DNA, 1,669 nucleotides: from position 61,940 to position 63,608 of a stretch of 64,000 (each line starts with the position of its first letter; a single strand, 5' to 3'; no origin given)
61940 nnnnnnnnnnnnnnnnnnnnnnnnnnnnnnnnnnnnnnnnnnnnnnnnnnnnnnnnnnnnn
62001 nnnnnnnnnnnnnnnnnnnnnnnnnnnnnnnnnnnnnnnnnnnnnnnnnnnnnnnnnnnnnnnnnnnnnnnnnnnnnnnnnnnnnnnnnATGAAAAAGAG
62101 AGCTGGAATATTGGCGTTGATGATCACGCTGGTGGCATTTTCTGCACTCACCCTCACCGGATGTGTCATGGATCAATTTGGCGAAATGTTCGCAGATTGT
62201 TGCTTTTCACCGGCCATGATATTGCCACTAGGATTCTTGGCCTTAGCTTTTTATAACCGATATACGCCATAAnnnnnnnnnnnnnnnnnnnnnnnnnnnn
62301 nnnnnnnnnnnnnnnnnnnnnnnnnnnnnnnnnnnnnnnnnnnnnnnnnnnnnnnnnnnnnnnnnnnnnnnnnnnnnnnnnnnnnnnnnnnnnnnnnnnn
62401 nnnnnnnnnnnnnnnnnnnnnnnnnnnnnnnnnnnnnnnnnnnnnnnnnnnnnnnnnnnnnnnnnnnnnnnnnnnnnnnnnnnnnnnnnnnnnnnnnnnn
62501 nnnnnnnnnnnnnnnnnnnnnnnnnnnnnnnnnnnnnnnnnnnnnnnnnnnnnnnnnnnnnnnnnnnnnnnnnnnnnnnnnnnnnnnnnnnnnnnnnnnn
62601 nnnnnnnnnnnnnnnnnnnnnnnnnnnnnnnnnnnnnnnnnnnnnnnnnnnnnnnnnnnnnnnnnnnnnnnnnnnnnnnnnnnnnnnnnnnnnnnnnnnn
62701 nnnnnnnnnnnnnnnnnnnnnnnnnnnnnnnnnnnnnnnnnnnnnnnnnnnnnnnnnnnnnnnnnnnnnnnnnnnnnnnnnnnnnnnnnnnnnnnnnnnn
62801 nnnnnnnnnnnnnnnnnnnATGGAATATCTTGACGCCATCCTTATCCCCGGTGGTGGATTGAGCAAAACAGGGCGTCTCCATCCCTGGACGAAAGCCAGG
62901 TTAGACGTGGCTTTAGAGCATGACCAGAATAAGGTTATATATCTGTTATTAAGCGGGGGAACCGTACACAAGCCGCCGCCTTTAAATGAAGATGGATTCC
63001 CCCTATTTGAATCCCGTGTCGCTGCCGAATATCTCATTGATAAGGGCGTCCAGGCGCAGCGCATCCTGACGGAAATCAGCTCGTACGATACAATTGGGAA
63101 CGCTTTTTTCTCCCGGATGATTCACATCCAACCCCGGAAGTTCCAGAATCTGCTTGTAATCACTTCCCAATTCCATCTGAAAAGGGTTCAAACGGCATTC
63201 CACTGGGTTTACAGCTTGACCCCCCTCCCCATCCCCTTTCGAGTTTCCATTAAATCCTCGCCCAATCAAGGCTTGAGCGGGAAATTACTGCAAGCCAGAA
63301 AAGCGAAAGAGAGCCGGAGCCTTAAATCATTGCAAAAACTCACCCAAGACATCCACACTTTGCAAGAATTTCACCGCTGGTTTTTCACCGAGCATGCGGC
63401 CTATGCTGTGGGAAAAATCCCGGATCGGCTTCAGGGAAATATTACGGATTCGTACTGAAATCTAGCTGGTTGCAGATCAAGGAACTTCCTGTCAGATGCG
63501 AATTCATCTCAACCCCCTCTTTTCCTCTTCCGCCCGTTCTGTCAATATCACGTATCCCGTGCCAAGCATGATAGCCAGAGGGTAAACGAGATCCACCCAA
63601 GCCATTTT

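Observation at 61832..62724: Array of three paralogous ~60-aa mini-lipoproteins with variable acidic cores and a conserved Cys motif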

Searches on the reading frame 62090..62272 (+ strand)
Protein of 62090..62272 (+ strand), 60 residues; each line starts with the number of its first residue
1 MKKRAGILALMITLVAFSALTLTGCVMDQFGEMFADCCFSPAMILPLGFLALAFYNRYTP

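Call 3: search_protein_families(library=ncbifam, proteins=[window:62090-62269:+], max_evalue=10)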
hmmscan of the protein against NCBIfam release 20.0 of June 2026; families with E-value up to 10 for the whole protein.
seq(60 aa): 2 families
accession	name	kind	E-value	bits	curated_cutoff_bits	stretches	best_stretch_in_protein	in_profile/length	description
NF033565.0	trans_MerF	equivalog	0.015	15.2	50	1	35-54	13-32/59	mercury resistance system transport protein MerF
NF033560.1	merT_RC607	exception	0.29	11.5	130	1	33-53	15-35/97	mercuric transport protein MerT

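Call 4: search_protein_families(library=pfam, proteins=[window:62090-62269:+], max_evalue=10)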
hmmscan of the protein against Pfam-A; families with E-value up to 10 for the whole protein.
seq(60 aa): 1 family
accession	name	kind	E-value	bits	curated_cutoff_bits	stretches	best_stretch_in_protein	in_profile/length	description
PF11026.13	DUF2721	-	0.38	11.1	28.3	1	2-51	57-114/129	Protein of unknown function (DUF2721)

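Call 33: find_related_loci(query=A4, collection=genome_contigs, flank=8000)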
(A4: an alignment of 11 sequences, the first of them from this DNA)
Query A4 (60 aa) in genome_contigs; peptide patterns used: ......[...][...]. (x = any residue, [..] = any of these).
53 stretches matched a pattern; 2 encode a relative of the query (tblastn E <= 1e-3); 2 distinct loci.
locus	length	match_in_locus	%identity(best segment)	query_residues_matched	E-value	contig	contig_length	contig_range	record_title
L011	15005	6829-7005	66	1-59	1e-24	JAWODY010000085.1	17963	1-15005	MAG: Anaerolineales bacterium isolate BLK5-2.bin.74 k191_2401071, whole genome shotgun sequence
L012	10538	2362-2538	66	1-59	2e-24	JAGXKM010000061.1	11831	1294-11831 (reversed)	MAG: Anaerolineales bacterium isolate GSL_GB14_7 NODE_790_length_11831_cov_10.2479, whole genome shotgun sequence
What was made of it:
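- Tried and rejected: It was repeated with 11 sequences (call 33).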

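Call 36: find_homologous_proteins(query=A3, max_evalue=1)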
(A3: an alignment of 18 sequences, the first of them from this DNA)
Query A3 (18 sequences) (60 aa, profile of the alignment): 14 proteins with E <= 1 among 4486 candidates.
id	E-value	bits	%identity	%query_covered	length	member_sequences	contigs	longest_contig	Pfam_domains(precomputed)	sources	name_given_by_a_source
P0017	3.6e-22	96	37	95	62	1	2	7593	-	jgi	-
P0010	8.2e-20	88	83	20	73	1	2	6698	-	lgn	-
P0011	1.5e-19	87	38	95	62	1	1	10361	-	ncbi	ncbi:MAG: hypothetical protein R6U57_00550 [Anaerolineales bacterium]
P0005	4.6e-19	86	66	98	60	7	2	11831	-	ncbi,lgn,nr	ncbi:MAG: hypothetical protein KGY39_07870 [Anaerolineales bacterium]|nr:hypothetical protein [Anaer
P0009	5.7e-19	85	51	95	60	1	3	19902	-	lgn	-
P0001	7.2e-19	85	100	100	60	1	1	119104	-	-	-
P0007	5.0e-18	82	57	97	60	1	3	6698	-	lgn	-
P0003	8.3e-18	82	87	100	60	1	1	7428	-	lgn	-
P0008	1.7e-17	81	55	97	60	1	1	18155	-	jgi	-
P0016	6.0e-15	73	40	97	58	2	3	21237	-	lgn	-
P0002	6.3e-15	73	30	95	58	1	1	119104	-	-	-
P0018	1.5e-14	71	31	95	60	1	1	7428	-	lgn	-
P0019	1.0e-11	62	81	27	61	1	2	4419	-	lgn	-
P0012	1.0e-11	62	37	95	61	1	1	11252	-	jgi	-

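Call 37: search_protein_families(library=ncbifam, alignment_id=A3, max_evalue=10)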
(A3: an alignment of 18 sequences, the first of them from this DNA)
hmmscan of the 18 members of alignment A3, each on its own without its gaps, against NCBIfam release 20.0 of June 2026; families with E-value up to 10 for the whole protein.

A. member 1, seq(60 aa): 2 families
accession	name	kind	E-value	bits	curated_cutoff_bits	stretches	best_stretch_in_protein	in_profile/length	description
NF033565.0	trans_MerF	equivalog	0.015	15.2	50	1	35-54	13-32/59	mercury resistance system transport protein MerF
NF033560.1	merT_RC607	exception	0.29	11.5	130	1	33-53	15-35/97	mercuric transport protein MerT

B. families by the number of members that match (of 18 scanned): 16 families
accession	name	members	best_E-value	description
NF033560.1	merT_RC607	5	0.05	mercuric transport protein MerT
NF033565.0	trans_MerF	4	0.0021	mercury resistance system transport protein MerF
NF047847.2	SS_mature_LptM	2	0.028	LPS translocon maturation chaperone LptM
NF007319.0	PRK09810.1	2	0.041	lipoprotein antitoxin entericidin A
NF008475.0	PRK11372.1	1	0.014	C-type lysozyme inhibitor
NF058642.1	lipo_YqiH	1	0.057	lipoprotein YqiH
TIGR03493.1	cellullose_BcsF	1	0.13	cellulose biosynthesis protein BcsF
NF053689.1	BamJ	1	0.14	BamJ family beta-barrel-assembly machinery protein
NF007428.1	PRK09973.1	1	0.16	lipoprotein YqhH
NF047826.1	T3SSXpsF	1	0.19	type II secretion system protein XpsF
NF047972.1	lamb_exclu_cor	1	0.19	phage exclusion lipoprotein Cor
NF004873.0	PRK06231.1-3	1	0.21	F0F1 ATP synthase subunit B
NF041941.1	lipo_FMN_PplA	1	0.29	extracellular electron transfer flavoprotein PplA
NF058583.1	LAXTG_small_WW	1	0.34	LAXTG motif-containing small protein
TIGR03778.1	VPDSG_CTERM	1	0.39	VPDSG-CTERM sorting domain-containing protein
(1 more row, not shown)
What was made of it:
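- On Entericidin (Pfam PF08085; NCBIfam NF007319): NCBIfam EcnA reaches E=0.04 in 2 of 18 members (call 37).
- Weak NCBIfam hits are to other small lipoproteins' signal regions, such as LptM, entericidin A, YqiH and Cor (call 37). Weak entericidin A hits occur in 2 of 18 members (call 37).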

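Call 53: find_related_loci(query=A4, collection=metagenome_contigs, flank=5000)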
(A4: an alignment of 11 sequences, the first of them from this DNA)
Query A4 (60 aa) in metagenome_contigs; peptide patterns used: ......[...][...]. (x = any residue, [..] = any of these).
82 stretches matched a pattern; 2 encode a relative of the query (tblastn E <= 1e-3); 2 distinct loci.
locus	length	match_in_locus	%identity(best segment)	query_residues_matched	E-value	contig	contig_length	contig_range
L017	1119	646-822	64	1-59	8e-25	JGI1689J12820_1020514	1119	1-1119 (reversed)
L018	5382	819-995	63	1-59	2e-24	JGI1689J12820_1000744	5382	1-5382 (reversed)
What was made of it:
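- On C-terminal sorting signals (CGP-CTERM, MYXO-CTERM, PEP-CTERM and similar): The pattern scans confirmed only this locus (calls 33, 53).
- The 53 pattern matches in 596 Gb are close to my rough chance estimate of about 30 (calls 33, 53).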

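Call 58: search_protein_families(library=padloc, proteins=[window:62090-62272:+], max_evalue=0.01)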
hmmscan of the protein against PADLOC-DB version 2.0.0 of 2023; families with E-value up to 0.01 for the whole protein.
window:62090-62272:+ (60 aa): 0 families

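Call 72: find_related_loci(query=A4, collection=viral_contigs, flank=3000)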
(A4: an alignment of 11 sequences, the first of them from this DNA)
Query A4 (60 aa) in viral_contigs; peptide patterns used: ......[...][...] (x = any residue, [..] = any of these).
42 stretches matched a pattern, but none encodes a relative of the query by tblastn (E <= 1e-3).

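Call 73: search_dna_similar(query=window:62090-62269:+, collection=plasmids, mode=protein, max_evalue=1, max_rows=10)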
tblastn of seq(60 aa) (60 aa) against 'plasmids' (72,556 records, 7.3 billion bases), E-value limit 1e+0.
No match.
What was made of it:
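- No copies were found in the phage or plasmid collections searched (calls 72, 73).
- Tried and rejected: Mobile origin: there are no relatives in the viral contigs or the plasmid collection (calls 72, 73).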

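Call 77: search_protein_families(library=pfam, alignment_id=A3, max_evalue=10)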
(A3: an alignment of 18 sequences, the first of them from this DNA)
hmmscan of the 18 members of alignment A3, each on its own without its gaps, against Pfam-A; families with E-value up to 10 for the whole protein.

A. member 1, seq(60 aa): 1 family
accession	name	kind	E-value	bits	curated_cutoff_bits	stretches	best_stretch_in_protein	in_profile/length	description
PF11026.13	DUF2721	-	0.38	11.1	28.3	1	2-51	57-114/129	Protein of unknown function (DUF2721)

B. families by the number of members that match (of 18 scanned): 9 families
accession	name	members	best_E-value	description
PF14126.11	DUF4293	1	0.0089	Domain of unknown function (DUF4293)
PF24709.1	DUF7670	1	0.022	Domain of unknown function (DUF7670)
PF10164.14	BRI3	1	0.059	Brain protein I3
PF11120.13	CBP_BcsF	1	0.21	Cellulose biosynthesis protein BcsF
PF17423.7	SwrA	1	0.27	Swarming motility protein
PF11026.13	DUF2721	1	0.38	Protein of unknown function (DUF2721)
PF08525.16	OapA_N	1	2.3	Opacity-associated protein A N-terminal motif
PF13127.11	DUF3955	1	3.3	Protein of unknown function (DUF3955)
PF18205.6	VPDSG-CTERM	1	6.4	VPDSG-CTERM motif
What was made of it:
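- On MerF (NF033565) / MerT (NF033560): No Pfam Mer family matches (calls 4, 77).
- On Entericidin (Pfam PF08085; NCBIfam NF007319): There is no Pfam hit at E<=10 (calls 4, 77).
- There is no Pfam Entericidin match (calls 4, 77), and the NCBIfam hits are weak (best E=0.041).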

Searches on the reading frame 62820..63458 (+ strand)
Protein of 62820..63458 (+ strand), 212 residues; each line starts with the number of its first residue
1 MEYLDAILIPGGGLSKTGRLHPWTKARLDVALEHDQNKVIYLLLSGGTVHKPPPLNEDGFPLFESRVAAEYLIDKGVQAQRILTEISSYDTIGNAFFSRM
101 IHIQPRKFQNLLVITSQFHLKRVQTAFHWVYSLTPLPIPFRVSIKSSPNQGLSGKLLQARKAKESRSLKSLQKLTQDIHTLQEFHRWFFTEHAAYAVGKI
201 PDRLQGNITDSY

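Call 47: search_protein_families(library=pfam, proteins=[window:62820-63458:+], max_evalue=0.001)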
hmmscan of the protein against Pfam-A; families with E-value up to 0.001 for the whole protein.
window:62820-63458:+ (212 aa): 1 family
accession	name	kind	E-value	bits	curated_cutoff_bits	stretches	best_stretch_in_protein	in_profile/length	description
PF02698.23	DUF218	-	6.8e-18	65.3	27.6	1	5-145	1-110/133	DUF218 domain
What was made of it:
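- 62820..63458 (+): YdcF-family DUF218 gene. It lies directly downstream on the same strand in every genome where the array sits at this locus and is possibly co-transcribed. It is a syntenic neighbour, not shown to be a functional partner. Pfam DUF218 E=6.8e-18 (call 47).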

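Call 58: search_protein_families(library=padloc, proteins=[window:62820-63458:+], max_evalue=0.01)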
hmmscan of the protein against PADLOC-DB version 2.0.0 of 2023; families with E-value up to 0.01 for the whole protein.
window:62820-63458:+ (212 aa): 0 families

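Call 63: find_homologous_proteins(query=window:62820-63455:+, max_evalue=1e-20)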
Query window:62820-63455:+ (212 aa): 549 proteins with E <= 1e-20 among 972 candidates; the best 120 are listed.
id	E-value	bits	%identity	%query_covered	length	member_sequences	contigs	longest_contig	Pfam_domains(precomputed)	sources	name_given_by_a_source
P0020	9.1e-126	435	92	100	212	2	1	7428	PF02698.24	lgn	-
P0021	9.8e-104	363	75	100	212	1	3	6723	PF02698.24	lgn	-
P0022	1.7e-103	363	75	100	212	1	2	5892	PF02698.24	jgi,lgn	jgi:hypothetical protein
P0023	8.0e-103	361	75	100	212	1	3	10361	PF02698.24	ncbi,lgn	ncbi:MAG: YdcF family protein [Anaerolineales bacterium]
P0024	2.0e-87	310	64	100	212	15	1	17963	PF02698.24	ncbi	ncbi:MAG: YdcF family protein [Anaerolineales bacterium]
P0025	3.6e-85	303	63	100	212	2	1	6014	PF02698.24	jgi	-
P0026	1.3e-79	285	60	100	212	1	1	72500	PF02698.24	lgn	-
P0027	1.7e-79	284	59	100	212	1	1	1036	PF02698.24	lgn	-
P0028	9.3e-79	282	57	100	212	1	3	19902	PF02698.24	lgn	-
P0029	1.0e-77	278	58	100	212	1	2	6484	PF02698.24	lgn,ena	-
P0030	2.7e-75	271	56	100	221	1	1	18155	PF02698.24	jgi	-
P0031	1.5e-69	252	58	89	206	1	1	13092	PF02698.24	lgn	-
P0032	4.2e-69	250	54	100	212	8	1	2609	PF02698.24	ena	-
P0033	4.5e-69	250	51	100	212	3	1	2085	PF02698.24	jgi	-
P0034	1.1e-68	249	55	100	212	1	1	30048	PF02698.24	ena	-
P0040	1.6e-66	242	52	100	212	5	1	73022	PF02698.24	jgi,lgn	-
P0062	1.9e-64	235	53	98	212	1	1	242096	PF02698.24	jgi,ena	-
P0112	1.6e-61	226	52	98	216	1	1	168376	PF02698.24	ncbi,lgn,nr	ncbi:MAG: YdcF family protein [Anaerolineae bacterium]|nr:YdcF family protein [Anaerolineae bacteriu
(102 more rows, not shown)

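Call 64: find_encoding_contigs(protein=P0026, flank=5000, max_places=1)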
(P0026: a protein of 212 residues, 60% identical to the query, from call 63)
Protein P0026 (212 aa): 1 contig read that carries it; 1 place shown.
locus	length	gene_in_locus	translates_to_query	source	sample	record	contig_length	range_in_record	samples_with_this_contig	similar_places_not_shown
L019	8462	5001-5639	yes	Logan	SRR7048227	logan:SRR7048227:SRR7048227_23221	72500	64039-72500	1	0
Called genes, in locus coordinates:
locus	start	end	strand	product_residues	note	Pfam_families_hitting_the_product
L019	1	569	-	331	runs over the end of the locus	PF03009:GDPD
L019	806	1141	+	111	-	-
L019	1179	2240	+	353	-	PF00149:Metallophos, PF12850:Metallophos_2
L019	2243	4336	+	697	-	PF02463:SMC_N (faint), PF13175:AAA_15 (faint), PF13476:AAA_23 (weak)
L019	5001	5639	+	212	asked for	PF02698:DUF218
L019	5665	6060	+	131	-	-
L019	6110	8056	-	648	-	PF00664:ABC_membrane, PF00005:ABC_tran, PF02463:SMC_N (faint)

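Call 65: find_encoding_contigs(protein=P0040, flank=5000, max_places=1)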
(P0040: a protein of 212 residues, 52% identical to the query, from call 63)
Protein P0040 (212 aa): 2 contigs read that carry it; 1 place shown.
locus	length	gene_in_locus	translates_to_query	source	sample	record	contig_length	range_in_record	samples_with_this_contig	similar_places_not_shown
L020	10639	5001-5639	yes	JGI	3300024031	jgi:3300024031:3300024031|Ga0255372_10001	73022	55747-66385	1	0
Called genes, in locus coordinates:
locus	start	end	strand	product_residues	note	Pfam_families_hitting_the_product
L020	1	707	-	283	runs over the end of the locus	PF02645:DegV, PF13684:FakA-like_C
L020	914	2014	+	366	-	PF01926:MMR_HSR1, PF02421:FeoB_N, PF06071:YchF-GTPase_C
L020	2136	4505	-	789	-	PF02901:PFL-like, PF01228:Gly_radical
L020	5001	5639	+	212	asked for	PF02698:DUF218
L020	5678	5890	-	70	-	-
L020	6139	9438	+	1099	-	PF13191:AAA_16 (faint), PF25873:WHD_MalT, PF00515:TPR_1 (faint), PF07719:TPR_2 (faint), PF13181:TPR_8 (faint), PF13424:TPR_12, PF17874:TPR_MalT (weak), PF03704:BTAD, +1 more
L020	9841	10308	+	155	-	PF01590:GAF, PF13185:GAF_2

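Call 66: find_encoding_contigs(protein=P0112, flank=5000, max_places=1)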
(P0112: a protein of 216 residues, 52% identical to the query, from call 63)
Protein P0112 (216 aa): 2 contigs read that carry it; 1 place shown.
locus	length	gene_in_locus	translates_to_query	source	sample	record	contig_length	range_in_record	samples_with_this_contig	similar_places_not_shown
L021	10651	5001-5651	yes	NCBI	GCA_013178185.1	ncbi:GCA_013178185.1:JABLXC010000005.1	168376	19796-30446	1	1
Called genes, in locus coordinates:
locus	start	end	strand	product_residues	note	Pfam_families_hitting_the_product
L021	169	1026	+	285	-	PF02749:QRPTase_N, PF01729:QRPTase_C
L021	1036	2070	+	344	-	PF02445:NadA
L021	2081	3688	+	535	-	PF00890:FAD_binding_2, PF01266:DAO, PF01946:Thi4 (faint), PF07992:Pyr_redox_2 (faint), PF13450:NAD_binding_8 (faint), PF02910:Succ_DH_flav_C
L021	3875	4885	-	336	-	PF08240:ADH_N, PF00107:ADH_zinc_N (weak)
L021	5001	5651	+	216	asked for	PF02698:DUF218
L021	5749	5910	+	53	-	-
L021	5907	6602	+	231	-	PF02517:Rce1-like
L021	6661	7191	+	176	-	PF13646:HEAT_2 (faint)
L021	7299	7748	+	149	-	PF22381:Staph_reg_Sar_Rot, PF01047:MarR, PF12802:MarR_2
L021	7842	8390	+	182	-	PF04264:YceI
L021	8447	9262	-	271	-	PF00459:Inositol_P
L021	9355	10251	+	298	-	PF12849:PBP_like_2, PF13531:SBP_bac_11 (weak), PF12727:PBP_like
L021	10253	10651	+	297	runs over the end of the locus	PF00528:BPD_transp_1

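Call 67: find_encoding_contigs(protein=P0062, flank=5000, max_places=1)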
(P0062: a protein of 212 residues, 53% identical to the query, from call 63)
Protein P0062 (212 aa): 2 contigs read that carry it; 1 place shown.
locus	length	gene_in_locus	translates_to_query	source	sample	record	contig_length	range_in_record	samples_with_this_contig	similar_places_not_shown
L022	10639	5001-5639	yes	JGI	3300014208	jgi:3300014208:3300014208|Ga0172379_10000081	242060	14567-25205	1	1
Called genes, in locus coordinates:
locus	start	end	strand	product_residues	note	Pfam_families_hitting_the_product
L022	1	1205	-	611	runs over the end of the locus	PF13399:LytR_C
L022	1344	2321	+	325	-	PF04055:Radical_SAM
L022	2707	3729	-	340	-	PF01978:TrmB (faint), PF02661:Fic, PF12802:MarR_2 (weak)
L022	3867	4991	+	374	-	-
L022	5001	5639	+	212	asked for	PF02698:DUF218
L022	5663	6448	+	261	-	PF00459:Inositol_P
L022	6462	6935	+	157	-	PF01230:HIT (weak)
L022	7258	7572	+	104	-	-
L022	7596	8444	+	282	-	PF01149:Fapy_DNA_glyco, PF06831:H2TH, PF06827:zf-FPG_IleRS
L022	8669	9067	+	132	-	-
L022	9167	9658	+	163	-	-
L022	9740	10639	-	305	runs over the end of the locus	PF00056:Ldh_1_N, PF02866:Ldh_1_C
